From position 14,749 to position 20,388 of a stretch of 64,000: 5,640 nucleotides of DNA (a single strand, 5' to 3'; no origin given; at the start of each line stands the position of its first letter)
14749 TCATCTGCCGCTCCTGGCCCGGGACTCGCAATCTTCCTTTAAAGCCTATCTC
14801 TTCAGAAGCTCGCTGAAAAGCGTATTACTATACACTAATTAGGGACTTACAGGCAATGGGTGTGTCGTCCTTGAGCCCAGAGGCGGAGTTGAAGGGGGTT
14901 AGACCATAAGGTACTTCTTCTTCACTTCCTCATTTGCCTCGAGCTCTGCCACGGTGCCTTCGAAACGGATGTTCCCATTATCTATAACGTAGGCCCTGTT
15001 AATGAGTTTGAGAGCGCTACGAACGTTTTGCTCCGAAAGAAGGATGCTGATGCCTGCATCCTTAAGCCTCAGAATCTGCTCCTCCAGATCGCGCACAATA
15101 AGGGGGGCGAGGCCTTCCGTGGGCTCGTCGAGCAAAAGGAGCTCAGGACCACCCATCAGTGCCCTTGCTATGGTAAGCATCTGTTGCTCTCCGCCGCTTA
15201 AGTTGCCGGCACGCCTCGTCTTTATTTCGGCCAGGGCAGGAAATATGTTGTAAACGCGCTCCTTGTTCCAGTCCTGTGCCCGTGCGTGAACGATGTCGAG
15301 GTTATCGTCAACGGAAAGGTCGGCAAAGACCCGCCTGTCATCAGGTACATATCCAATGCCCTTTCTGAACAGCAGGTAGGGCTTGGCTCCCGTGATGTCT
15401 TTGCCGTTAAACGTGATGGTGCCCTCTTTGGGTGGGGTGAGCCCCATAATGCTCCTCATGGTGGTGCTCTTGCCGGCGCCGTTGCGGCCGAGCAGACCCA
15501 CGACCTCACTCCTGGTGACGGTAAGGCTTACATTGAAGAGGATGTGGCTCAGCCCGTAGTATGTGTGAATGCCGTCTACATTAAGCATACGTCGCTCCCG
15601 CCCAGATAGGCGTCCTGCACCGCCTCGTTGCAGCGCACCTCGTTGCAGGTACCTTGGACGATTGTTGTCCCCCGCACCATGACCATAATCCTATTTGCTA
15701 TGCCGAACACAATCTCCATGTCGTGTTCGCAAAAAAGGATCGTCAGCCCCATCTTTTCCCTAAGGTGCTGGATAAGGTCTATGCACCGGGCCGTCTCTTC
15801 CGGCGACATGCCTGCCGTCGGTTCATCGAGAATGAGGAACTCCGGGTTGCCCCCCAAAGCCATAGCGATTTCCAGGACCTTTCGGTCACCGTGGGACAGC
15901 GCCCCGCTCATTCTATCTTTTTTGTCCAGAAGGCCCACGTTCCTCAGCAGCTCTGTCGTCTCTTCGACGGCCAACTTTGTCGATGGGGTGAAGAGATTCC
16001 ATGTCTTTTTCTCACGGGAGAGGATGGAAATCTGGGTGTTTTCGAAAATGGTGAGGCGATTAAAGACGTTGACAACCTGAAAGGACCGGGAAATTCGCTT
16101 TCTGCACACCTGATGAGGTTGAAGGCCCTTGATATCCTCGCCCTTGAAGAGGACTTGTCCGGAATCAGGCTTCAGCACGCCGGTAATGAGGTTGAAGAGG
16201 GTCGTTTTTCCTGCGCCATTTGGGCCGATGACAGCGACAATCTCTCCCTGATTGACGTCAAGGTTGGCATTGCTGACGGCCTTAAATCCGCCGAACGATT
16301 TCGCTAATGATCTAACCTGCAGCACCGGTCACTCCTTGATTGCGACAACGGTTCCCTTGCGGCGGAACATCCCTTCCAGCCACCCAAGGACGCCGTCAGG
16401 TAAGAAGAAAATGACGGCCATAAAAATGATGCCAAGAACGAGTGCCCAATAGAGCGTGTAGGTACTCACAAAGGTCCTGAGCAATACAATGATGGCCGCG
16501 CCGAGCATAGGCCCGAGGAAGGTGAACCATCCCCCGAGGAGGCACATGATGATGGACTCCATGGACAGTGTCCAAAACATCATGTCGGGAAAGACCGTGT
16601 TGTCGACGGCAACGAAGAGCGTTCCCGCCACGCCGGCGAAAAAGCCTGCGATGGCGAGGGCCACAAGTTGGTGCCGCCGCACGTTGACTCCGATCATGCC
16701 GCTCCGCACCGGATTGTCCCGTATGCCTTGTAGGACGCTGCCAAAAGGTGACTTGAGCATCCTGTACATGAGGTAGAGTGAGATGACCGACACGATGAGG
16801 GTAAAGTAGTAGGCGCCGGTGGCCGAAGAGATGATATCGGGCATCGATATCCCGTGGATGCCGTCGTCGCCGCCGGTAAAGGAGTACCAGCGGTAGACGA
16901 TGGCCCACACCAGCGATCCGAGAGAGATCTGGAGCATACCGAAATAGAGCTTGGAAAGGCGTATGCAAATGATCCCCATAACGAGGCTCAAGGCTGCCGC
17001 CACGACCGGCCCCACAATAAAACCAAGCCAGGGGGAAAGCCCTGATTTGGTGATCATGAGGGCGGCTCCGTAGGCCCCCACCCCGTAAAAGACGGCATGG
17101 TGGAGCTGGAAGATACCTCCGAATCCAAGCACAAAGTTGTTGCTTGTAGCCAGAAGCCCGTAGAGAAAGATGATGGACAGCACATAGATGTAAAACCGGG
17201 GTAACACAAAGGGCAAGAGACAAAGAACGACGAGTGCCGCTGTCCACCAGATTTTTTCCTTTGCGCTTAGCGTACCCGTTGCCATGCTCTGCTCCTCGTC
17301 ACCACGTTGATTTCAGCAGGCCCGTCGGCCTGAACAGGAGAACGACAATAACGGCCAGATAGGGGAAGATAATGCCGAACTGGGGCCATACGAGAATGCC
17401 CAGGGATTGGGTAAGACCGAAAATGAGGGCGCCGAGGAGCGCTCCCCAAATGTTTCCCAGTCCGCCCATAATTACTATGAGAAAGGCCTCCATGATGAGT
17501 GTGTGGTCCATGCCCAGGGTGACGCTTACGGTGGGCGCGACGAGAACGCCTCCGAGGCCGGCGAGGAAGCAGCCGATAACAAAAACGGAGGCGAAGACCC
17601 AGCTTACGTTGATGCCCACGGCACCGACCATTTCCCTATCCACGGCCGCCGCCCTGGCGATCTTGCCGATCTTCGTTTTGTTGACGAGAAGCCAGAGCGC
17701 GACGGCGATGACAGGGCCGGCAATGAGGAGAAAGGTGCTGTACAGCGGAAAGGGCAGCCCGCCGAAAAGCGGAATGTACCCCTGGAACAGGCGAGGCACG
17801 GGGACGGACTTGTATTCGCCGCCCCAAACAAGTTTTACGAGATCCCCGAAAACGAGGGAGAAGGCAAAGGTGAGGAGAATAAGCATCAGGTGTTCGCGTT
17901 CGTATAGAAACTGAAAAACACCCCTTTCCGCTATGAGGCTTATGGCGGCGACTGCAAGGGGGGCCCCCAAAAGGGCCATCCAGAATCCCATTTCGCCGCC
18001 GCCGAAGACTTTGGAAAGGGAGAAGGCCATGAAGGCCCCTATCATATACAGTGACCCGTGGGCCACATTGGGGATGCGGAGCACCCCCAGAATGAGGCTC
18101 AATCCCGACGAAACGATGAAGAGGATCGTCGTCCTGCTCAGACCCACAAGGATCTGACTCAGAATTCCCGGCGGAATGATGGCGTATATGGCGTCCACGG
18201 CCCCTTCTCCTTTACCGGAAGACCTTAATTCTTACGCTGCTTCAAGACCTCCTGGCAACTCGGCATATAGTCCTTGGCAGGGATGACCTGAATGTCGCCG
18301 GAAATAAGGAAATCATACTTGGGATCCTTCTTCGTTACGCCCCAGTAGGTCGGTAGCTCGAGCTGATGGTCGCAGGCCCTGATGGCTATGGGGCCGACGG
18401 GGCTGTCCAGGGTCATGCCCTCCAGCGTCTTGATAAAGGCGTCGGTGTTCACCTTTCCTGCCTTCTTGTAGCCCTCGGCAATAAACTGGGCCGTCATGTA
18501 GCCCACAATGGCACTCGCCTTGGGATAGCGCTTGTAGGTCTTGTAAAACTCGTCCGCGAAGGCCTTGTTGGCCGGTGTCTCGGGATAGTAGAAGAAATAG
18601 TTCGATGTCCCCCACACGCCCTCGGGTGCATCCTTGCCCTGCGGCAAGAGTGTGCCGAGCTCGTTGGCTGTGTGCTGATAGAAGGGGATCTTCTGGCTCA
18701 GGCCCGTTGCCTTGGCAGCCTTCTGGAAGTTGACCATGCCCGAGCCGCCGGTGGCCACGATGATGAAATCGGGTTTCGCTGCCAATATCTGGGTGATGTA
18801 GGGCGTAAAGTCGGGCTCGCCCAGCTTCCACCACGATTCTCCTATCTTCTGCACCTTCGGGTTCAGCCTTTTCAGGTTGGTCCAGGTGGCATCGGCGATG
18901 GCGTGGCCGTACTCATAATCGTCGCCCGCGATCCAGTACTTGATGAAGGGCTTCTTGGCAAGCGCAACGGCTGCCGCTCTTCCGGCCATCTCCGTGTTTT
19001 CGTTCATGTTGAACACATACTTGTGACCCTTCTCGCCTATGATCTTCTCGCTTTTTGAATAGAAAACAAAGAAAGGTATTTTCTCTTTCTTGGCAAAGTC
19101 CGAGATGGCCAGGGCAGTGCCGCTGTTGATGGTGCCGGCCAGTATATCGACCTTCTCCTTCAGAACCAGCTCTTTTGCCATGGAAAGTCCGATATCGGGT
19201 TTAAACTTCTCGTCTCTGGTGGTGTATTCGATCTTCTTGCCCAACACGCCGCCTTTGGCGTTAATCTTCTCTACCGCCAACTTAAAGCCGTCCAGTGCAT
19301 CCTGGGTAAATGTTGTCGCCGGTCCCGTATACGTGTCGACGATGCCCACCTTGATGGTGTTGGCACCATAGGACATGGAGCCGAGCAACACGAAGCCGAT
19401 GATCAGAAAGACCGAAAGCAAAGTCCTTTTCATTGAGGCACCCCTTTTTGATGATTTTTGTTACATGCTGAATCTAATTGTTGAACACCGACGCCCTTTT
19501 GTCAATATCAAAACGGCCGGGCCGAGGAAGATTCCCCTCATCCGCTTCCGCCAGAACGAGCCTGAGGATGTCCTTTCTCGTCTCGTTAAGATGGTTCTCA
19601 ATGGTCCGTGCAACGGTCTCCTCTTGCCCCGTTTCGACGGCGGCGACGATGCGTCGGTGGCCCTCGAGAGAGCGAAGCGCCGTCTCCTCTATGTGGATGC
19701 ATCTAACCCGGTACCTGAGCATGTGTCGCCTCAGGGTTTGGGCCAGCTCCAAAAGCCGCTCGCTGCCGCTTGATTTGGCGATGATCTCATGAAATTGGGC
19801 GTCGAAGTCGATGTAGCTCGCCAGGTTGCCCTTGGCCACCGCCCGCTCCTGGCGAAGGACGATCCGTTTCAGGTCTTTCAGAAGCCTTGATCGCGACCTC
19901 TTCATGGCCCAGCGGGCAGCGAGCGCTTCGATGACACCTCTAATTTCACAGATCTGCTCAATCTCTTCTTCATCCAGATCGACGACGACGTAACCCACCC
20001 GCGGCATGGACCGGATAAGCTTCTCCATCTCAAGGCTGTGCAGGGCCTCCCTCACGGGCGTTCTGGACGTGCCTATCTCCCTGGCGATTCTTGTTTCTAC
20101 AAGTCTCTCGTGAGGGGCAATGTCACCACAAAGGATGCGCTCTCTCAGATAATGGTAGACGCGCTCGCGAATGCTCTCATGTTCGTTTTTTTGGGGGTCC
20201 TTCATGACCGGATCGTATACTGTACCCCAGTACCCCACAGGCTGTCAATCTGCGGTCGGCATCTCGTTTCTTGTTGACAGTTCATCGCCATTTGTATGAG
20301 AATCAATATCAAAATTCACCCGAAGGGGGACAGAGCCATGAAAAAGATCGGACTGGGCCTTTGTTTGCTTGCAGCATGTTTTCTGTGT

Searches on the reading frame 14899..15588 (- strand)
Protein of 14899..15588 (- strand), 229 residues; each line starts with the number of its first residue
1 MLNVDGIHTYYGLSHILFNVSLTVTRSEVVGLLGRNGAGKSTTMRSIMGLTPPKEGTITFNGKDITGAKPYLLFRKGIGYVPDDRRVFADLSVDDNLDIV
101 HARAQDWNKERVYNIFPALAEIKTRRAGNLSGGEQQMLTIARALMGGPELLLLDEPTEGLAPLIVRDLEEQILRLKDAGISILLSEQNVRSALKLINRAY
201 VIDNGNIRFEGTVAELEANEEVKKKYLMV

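Call 74: search_protein_families(library=pfam, proteins=[window:14899-15588:-], max_evalue=0.0001)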
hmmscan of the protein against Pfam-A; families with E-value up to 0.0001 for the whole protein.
window:14899-15588:- (229 aa): 2 families
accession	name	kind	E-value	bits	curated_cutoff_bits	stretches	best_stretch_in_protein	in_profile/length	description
PF00005.33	ABC_tran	-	1.4e-35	123.4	25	1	18-157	2-136/137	ABC transporter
PF13304.12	AAA_21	-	1.4e-06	29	27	0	124-184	232-295/304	AAA domain, putative AbiEii toxin, Type IV TA system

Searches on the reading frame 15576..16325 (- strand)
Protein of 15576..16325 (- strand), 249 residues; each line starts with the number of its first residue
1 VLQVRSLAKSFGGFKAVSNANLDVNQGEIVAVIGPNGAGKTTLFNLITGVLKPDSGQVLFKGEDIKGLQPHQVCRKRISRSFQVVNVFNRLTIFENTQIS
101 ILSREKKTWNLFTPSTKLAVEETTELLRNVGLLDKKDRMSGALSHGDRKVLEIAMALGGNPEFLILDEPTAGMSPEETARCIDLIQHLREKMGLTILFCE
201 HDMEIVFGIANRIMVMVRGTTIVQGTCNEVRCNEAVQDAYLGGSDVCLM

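Call 74: search_protein_families(library=pfam, proteins=[window:15576-16325:-], max_evalue=0.0001)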
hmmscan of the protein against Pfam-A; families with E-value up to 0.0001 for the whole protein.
window:15576-16325:- (249 aa): 5 families
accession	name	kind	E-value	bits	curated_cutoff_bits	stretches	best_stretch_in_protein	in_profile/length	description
PF00005.33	ABC_tran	-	9.2e-35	120.7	25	1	18-171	2-137/137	ABC transporter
PF13304.12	AAA_21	-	1.3e-07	32.4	27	0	29-48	1-20/304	AAA domain, putative AbiEii toxin, Type IV TA system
PF02463.25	SMC_N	-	7.9e-07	29.2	40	1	13-197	9-195/220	RecF/RecN/SMC N terminal domain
PF13476.12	AAA_23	-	2e-06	29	27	1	13-55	6-47/201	AAA domain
PF12399.14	BCA_ABC_TP_C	-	1.2e-05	25.3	25.5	1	222-245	3-26/27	Branched-chain amino acid ATP-binding cassette transporter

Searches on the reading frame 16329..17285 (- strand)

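Call 74: search_protein_families(library=pfam, proteins=[window:16329-17285:-], max_evalue=0.0001)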
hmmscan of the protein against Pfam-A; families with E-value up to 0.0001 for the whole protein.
window:16329-17285:- (318 aa): 1 family
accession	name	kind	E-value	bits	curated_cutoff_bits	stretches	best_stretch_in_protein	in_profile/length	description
PF02653.21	BPD_transp_2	-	7.8e-34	117.5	26.8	1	33-291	3-268/269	Branched-chain amino acid transport system / permease component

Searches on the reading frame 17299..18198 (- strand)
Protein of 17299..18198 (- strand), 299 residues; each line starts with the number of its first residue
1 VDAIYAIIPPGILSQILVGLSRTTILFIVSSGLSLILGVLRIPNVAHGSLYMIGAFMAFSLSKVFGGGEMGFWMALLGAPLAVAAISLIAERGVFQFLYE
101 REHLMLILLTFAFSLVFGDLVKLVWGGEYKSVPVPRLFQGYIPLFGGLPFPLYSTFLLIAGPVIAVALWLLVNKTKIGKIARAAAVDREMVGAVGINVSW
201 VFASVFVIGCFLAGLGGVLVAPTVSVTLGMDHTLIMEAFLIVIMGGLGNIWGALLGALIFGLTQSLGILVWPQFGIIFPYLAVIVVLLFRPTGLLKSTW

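Call 74: search_protein_families(library=pfam, proteins=[window:17299-18198:-], max_evalue=0.0001)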
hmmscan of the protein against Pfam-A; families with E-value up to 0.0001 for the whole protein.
window:17299-18198:- (299 aa): 1 family
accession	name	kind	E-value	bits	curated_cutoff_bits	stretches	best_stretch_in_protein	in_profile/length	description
PF02653.21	BPD_transp_2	-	6.8e-34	117.7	26.8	1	17-286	3-268/269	Branched-chain amino acid transport system / permease component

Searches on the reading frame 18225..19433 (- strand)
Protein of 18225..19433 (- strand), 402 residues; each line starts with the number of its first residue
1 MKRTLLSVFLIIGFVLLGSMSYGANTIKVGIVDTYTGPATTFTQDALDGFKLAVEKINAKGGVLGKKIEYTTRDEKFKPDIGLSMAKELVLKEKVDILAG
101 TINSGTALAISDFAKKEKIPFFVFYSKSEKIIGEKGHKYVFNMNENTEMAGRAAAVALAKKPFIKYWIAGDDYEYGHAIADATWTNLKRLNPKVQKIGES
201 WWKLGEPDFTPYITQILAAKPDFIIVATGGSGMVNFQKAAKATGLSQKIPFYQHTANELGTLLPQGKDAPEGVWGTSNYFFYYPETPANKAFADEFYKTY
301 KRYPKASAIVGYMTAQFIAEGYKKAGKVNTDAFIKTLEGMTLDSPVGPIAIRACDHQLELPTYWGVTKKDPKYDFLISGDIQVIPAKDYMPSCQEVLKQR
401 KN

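Call 74: search_protein_families(library=pfam, proteins=[window:18225-19433:-], max_evalue=0.0001)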
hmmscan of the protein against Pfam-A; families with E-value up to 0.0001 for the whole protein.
window:18225-19433:- (402 aa): 3 families
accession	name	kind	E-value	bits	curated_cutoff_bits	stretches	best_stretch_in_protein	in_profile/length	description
PF13458.12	Peripla_BP_6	-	2.7e-81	274.4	31.7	1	26-364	1-335/343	Periplasmic binding protein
PF13433.12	Peripla_BP_5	-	3.6e-34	118.9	27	1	27-385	1-354/363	Periplasmic binding protein domain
PF01094.35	ANF_receptor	-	6.6e-13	48.9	25.4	1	49-326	5-294/353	Receptor family ligand binding region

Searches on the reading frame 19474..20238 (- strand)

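Call 74: search_protein_families(library=pfam, proteins=[window:19474-20238:-], max_evalue=0.0001)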
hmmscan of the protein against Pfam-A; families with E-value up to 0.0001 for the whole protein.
window:19474-20238:- (254 aa): 2 families
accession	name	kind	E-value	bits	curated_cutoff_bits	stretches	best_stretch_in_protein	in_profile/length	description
PF07729.17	FCD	-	7.6e-26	91.4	24.3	1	95-218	1-124/125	FCD domain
PF00392.27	GntR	-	7.3e-16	58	27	1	24-85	2-64/64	Bacterial regulatory proteins, gntR family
